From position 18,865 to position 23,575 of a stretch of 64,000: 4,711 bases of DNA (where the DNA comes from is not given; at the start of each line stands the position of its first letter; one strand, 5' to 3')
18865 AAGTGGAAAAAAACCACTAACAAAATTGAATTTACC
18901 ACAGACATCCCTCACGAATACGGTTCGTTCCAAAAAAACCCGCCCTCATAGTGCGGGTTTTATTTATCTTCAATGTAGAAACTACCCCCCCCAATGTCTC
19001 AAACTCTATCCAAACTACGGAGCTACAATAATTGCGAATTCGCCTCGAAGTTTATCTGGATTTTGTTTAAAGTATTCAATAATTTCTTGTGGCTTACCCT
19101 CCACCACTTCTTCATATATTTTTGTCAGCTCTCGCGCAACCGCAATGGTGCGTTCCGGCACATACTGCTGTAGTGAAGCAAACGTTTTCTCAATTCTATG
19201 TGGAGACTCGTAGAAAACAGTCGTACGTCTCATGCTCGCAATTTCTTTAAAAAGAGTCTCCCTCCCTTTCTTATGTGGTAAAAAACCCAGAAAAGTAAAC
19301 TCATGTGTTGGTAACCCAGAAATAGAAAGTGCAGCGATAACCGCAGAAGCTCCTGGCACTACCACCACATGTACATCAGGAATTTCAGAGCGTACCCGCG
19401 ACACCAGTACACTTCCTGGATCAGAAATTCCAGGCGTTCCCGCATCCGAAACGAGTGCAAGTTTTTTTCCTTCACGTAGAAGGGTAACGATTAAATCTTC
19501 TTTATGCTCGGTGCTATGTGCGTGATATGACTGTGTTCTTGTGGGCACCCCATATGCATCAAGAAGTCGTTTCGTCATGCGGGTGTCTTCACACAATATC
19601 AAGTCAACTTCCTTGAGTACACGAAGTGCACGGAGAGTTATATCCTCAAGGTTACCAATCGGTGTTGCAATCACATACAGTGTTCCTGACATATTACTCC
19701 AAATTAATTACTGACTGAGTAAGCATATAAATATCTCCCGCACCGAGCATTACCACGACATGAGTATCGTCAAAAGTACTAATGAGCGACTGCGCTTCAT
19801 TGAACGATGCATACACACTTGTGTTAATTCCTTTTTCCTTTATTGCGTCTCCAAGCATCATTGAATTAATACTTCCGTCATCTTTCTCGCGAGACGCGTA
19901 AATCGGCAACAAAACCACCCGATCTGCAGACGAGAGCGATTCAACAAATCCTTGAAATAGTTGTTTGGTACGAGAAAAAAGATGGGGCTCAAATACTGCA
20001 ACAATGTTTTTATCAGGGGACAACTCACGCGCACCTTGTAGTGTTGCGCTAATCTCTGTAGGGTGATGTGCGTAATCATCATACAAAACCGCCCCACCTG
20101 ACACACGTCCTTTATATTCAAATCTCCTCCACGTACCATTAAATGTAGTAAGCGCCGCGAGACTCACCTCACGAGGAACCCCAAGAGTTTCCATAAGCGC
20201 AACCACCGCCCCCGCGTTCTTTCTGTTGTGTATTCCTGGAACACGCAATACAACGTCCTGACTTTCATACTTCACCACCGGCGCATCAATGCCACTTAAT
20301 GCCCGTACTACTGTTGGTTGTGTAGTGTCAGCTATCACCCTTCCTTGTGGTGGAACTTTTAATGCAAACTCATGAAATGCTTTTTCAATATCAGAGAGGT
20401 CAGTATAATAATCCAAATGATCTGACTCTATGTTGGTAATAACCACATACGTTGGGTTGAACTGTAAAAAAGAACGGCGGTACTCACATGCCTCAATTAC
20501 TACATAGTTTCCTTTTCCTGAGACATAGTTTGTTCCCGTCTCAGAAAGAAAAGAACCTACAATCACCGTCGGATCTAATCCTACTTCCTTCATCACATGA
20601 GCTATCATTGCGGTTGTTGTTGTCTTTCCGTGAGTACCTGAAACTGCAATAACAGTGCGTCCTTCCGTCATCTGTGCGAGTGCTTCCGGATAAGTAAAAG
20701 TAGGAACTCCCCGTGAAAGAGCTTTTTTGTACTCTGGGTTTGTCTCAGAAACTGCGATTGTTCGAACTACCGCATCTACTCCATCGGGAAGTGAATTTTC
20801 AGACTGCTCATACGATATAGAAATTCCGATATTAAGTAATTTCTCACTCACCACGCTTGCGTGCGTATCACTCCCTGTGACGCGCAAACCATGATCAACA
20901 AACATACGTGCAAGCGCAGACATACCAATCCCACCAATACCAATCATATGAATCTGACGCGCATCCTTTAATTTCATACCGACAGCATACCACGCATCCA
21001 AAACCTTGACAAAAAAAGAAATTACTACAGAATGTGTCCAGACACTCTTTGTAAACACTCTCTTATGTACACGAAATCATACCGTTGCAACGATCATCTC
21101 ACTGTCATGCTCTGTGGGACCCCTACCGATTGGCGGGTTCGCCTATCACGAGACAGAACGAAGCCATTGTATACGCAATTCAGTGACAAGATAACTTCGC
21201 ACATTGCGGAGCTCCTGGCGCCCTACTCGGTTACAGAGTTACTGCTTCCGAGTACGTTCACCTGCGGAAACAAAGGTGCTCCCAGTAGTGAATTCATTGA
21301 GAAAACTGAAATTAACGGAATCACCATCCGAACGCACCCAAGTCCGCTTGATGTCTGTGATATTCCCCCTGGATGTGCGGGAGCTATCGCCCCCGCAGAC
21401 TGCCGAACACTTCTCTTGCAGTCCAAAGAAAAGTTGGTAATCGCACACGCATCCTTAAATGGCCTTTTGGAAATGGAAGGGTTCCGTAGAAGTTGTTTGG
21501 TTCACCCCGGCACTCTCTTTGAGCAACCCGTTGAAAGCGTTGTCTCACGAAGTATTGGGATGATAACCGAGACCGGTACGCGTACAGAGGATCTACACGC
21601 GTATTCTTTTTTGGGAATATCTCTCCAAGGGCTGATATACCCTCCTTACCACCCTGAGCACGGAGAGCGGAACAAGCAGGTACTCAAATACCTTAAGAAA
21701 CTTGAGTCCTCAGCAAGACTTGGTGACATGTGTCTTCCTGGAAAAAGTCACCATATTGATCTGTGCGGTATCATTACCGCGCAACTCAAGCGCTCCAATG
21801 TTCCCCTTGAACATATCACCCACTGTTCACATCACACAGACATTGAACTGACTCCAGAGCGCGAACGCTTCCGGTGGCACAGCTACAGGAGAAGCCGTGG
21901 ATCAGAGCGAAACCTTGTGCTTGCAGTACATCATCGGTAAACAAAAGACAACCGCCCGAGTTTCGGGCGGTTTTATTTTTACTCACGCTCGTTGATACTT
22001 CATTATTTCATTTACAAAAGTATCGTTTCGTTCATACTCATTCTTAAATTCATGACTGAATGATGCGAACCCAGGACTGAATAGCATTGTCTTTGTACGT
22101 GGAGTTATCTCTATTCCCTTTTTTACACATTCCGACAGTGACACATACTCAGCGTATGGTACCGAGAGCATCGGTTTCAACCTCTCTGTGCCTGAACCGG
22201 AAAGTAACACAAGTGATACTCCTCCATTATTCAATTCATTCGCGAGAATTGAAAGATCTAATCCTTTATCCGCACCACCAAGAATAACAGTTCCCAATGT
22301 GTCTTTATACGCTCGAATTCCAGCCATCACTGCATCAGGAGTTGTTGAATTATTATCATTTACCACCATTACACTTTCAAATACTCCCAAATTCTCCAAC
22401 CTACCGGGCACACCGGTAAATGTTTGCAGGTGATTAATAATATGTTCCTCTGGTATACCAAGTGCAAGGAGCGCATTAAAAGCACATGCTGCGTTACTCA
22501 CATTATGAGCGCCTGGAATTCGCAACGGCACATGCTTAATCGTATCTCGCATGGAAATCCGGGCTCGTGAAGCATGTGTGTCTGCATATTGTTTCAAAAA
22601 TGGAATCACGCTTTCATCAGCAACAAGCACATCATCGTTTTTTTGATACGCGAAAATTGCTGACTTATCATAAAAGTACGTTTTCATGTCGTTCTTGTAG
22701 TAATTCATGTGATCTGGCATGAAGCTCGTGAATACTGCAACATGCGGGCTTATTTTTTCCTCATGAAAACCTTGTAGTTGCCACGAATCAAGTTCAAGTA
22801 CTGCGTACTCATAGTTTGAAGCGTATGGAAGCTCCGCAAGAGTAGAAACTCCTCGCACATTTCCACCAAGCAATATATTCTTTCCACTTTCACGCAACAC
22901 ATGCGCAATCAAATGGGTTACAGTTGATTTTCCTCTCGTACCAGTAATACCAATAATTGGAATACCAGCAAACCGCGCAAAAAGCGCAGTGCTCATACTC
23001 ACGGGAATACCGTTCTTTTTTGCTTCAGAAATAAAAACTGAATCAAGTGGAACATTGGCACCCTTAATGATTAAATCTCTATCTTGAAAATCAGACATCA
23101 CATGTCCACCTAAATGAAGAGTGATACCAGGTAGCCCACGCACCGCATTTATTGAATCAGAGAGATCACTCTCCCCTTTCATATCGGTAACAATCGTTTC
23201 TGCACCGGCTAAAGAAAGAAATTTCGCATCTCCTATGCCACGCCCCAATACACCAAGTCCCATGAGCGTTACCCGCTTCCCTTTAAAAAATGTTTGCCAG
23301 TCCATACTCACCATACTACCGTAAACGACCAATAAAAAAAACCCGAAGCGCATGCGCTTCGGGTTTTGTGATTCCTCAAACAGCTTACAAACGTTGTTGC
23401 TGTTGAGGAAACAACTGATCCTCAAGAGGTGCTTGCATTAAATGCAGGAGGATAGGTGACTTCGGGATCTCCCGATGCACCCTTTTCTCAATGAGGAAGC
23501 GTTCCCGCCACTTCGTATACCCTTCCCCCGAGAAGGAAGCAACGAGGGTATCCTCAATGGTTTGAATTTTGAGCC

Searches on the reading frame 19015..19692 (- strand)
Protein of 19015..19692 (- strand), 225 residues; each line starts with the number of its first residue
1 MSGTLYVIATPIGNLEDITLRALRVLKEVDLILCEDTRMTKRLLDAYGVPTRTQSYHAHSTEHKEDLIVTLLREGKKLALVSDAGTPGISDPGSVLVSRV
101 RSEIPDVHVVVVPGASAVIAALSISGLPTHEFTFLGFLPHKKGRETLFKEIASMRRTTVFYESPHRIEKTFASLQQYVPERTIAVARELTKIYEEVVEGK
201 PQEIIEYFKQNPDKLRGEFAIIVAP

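Call 39: search_protein_families(library=pfam, proteins=[window:19015-19692:-], max_evalue=0.0001)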
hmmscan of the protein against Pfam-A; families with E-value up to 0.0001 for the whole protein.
window:19015-19692:- (225 aa): 1 family
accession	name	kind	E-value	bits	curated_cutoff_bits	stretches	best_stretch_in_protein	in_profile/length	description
PF00590.25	TP_methylase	-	5.2e-37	128.3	27.8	1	4-203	1-210/212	Tetrapyrrole (Corrin/Porphyrin) Methylases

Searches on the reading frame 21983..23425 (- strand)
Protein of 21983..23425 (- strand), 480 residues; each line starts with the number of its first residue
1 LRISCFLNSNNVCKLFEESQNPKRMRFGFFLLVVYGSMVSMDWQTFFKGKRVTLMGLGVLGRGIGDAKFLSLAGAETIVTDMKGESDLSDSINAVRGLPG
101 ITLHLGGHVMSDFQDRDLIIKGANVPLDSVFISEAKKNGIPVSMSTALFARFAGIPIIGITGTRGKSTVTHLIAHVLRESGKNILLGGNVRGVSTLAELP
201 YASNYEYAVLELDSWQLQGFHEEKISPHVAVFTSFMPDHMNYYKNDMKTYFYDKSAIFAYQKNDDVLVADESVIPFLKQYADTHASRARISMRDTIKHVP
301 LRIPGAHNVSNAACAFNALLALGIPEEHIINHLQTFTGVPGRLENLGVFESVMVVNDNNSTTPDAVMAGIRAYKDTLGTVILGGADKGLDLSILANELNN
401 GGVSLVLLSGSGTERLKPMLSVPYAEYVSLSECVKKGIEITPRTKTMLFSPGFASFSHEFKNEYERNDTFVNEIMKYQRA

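Call 39: search_protein_families(library=pfam, proteins=[window:21983-23425:-], max_evalue=0.0001)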
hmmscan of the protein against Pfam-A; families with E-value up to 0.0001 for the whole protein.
window:21983-23425:- (480 aa): 2 families
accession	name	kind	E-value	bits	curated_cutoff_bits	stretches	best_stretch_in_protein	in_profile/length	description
PF08245.18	Mur_ligase_M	-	3.1e-23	83.2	24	1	160-286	1-140/200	Mur ligase middle domain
PF21799.2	MurD-like_N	-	7.8e-05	23.3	27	0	50-142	1-86/88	Mur ligase MurD-like, N-terminal domain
